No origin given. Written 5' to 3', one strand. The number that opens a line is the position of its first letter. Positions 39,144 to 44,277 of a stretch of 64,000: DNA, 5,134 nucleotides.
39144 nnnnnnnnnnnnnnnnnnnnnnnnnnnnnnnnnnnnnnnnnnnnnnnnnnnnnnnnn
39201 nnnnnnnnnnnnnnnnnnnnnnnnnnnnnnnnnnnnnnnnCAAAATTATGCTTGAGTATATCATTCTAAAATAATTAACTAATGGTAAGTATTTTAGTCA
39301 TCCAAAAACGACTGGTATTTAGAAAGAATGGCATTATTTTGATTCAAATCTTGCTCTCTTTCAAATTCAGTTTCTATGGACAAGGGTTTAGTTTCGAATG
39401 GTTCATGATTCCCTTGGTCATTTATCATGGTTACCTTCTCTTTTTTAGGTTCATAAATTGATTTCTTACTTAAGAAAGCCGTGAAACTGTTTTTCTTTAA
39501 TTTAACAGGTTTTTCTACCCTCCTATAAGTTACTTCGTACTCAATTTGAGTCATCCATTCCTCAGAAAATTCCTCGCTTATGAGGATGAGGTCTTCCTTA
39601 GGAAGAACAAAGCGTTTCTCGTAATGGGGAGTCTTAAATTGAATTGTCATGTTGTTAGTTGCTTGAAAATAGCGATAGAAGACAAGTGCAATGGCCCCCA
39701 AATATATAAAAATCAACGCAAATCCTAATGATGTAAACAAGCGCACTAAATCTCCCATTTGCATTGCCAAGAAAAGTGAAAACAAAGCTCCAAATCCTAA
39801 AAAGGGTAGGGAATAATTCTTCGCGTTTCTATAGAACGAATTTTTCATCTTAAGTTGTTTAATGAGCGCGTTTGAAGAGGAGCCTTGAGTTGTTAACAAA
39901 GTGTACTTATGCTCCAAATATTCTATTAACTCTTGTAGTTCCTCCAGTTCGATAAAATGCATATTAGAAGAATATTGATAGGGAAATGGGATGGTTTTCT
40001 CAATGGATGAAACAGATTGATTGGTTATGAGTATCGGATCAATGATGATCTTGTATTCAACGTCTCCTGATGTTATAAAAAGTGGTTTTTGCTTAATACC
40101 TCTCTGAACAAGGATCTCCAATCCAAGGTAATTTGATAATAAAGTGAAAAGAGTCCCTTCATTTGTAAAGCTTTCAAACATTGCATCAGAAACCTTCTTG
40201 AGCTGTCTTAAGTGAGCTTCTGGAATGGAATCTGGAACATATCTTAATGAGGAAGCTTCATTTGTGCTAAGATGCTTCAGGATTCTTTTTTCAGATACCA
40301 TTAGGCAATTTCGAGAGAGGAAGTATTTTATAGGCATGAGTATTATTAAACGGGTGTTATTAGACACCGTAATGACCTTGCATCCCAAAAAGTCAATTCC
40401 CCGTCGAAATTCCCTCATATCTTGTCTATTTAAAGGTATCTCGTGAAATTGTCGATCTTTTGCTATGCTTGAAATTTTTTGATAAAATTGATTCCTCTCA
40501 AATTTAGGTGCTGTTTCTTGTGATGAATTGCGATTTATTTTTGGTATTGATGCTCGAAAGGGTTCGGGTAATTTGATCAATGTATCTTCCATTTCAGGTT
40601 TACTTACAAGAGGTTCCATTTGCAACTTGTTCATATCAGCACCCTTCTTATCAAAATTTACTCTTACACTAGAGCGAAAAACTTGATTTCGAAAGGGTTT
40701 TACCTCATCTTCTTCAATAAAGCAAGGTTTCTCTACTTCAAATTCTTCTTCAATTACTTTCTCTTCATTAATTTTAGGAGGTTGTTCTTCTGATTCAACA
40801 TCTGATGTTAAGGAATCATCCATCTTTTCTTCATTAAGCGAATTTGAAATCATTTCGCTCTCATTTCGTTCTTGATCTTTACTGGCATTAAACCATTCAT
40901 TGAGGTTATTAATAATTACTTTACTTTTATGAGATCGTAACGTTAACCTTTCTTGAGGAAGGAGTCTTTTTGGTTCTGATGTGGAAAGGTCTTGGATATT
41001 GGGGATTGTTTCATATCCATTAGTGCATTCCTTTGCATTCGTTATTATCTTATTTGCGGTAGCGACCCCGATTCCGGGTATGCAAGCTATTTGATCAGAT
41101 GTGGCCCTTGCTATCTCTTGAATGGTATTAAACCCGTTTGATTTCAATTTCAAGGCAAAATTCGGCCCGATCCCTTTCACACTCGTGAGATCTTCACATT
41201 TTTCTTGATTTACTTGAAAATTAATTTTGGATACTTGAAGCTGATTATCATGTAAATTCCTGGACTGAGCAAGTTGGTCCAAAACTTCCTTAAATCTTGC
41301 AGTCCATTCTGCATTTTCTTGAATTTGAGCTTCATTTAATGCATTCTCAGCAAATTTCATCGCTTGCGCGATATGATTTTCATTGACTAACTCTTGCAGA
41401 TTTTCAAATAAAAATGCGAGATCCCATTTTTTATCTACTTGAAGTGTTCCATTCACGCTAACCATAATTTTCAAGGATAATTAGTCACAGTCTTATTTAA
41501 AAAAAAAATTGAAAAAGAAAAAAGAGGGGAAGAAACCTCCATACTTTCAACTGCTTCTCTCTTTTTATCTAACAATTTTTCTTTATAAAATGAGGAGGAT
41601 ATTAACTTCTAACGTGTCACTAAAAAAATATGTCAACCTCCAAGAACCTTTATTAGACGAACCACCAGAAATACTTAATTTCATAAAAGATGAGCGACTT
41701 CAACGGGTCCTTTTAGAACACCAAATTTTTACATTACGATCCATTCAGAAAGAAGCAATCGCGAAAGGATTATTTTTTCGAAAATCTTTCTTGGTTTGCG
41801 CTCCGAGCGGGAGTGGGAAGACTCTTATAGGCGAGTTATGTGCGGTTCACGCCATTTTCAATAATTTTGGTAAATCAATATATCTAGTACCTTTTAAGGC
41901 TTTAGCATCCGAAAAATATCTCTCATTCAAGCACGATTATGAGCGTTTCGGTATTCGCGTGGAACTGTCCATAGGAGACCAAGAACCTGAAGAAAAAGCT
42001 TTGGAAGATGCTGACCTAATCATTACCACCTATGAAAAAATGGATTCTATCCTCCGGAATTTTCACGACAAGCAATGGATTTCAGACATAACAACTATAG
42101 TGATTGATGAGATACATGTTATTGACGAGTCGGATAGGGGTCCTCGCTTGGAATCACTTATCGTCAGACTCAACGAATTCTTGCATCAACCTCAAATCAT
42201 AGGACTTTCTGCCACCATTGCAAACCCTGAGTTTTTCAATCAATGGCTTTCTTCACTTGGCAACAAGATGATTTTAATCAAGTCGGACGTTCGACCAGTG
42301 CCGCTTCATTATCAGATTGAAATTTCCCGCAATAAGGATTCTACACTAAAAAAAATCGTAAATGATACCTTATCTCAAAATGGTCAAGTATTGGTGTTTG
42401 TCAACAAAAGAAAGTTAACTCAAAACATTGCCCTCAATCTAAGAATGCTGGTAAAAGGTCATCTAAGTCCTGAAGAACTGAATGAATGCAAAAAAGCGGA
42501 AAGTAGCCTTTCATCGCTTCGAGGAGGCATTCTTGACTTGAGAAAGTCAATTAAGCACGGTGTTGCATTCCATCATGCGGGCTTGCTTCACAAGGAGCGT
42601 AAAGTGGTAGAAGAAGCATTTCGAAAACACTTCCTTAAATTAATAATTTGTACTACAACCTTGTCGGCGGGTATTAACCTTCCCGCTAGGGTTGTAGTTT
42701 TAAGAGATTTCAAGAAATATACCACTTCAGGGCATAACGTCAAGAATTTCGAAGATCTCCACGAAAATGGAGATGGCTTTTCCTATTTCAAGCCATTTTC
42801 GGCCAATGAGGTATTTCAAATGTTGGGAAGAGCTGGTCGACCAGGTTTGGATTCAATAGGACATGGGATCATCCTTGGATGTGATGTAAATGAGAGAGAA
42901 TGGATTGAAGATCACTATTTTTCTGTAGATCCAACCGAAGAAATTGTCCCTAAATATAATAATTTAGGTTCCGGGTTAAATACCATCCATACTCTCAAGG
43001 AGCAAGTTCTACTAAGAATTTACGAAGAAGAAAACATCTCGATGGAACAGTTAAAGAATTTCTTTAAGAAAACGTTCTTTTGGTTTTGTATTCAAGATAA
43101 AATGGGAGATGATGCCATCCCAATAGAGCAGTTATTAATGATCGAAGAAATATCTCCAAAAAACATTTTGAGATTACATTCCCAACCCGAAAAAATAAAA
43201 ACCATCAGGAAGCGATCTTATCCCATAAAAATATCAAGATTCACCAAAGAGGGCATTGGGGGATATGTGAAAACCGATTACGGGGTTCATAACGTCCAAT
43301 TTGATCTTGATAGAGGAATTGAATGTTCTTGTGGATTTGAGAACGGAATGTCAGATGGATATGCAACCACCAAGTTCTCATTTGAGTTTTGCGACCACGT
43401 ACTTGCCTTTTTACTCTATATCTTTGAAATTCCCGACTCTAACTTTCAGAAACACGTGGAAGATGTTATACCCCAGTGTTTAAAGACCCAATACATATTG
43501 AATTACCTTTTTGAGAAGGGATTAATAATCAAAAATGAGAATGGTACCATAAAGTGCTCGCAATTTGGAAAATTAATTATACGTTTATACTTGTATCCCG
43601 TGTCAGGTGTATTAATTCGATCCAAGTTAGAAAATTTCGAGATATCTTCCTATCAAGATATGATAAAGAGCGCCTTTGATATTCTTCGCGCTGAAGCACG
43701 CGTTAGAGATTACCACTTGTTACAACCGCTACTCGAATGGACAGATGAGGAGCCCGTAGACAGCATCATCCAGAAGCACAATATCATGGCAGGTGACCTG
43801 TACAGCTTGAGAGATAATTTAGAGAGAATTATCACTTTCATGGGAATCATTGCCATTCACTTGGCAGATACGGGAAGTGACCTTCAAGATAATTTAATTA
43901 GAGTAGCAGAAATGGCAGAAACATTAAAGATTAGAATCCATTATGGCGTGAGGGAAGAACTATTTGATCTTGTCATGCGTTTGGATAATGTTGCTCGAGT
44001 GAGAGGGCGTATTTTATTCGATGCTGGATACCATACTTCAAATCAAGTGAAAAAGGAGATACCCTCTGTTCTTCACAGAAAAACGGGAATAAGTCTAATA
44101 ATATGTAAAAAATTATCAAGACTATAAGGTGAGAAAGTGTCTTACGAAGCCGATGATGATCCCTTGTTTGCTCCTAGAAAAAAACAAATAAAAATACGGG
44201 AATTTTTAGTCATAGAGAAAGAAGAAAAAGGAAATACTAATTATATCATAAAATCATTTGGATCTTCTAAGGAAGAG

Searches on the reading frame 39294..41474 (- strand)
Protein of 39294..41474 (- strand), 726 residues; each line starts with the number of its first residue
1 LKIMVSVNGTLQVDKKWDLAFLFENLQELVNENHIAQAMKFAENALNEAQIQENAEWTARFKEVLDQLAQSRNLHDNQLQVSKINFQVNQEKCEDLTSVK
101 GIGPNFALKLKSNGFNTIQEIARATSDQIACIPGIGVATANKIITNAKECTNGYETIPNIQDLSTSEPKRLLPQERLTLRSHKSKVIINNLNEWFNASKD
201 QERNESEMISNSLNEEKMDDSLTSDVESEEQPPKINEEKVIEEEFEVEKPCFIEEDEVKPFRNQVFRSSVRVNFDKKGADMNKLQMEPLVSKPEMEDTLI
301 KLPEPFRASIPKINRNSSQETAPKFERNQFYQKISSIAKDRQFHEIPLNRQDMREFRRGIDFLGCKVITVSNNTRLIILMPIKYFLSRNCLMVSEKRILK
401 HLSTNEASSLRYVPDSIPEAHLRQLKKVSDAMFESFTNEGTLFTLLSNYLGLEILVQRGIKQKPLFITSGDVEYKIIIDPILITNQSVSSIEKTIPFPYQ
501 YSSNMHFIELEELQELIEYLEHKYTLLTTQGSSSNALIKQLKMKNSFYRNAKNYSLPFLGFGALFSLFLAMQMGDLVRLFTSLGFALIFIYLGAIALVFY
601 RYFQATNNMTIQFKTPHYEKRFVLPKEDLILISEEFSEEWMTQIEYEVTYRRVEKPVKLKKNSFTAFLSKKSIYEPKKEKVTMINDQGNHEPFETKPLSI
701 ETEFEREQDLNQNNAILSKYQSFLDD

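Call 64: search_protein_families(library=pfam, proteins=[window:39294-41474:-], max_evalue=0.0001)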
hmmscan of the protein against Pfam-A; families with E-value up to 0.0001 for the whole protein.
window:39294-41474:- (726 aa): 2 families
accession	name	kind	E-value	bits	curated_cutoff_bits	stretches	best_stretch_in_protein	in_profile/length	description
PF14520.12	HHH_5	-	8.6e-15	55.4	27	1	94-148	2-56/57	Helix-hairpin-helix domain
PF00633.29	HHH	-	6.1e-05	23.1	24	0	118-144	2-28/30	Helix-hairpin-helix motif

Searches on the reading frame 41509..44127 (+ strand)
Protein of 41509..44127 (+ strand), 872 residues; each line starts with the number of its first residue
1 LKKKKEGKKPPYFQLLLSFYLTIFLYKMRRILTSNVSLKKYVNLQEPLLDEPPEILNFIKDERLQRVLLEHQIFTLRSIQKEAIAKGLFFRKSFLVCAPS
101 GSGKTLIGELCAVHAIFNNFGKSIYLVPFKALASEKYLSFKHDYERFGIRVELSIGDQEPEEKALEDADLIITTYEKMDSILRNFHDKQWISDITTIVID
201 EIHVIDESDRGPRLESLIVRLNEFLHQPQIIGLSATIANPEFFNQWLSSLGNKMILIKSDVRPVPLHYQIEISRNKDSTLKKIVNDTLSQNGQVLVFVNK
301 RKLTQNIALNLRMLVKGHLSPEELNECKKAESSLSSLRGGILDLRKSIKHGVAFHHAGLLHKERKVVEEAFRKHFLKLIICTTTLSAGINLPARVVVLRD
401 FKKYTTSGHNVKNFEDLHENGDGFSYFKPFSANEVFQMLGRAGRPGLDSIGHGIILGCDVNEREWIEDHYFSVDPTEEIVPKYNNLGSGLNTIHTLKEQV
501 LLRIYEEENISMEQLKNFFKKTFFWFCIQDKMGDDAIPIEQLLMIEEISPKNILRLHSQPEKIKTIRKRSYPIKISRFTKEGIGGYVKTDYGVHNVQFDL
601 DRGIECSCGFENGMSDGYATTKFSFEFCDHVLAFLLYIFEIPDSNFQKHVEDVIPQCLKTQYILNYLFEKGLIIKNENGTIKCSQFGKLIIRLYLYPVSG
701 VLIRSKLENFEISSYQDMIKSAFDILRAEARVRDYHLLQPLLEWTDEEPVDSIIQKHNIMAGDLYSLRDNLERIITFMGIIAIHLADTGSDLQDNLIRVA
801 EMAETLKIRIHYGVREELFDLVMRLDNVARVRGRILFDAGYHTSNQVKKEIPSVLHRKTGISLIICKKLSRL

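Call 64: search_protein_families(library=pfam, proteins=[window:41509-44127:+], max_evalue=0.0001)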
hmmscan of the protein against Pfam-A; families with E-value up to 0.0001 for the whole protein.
window:41509-44127:+ (872 aa): 4 families
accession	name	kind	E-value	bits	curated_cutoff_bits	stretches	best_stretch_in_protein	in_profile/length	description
PF00270.35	DEAD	-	1.8e-30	106.3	26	1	78-239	2-163/167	DEAD/DEAH box helicase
PF04851.21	ResIII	-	1.5e-14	54.7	22.5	1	74-237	2-162/164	Type III restriction enzyme, res subunit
PF00271.37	Helicase_C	-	9.2e-11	42.4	23.5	1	278-446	4-110/110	Helicase conserved C-terminal domain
PF21280.2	Helicase_dom4_arc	-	1.5e-05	25.3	27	1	725-813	46-125/125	Archaeal helicase, domain 4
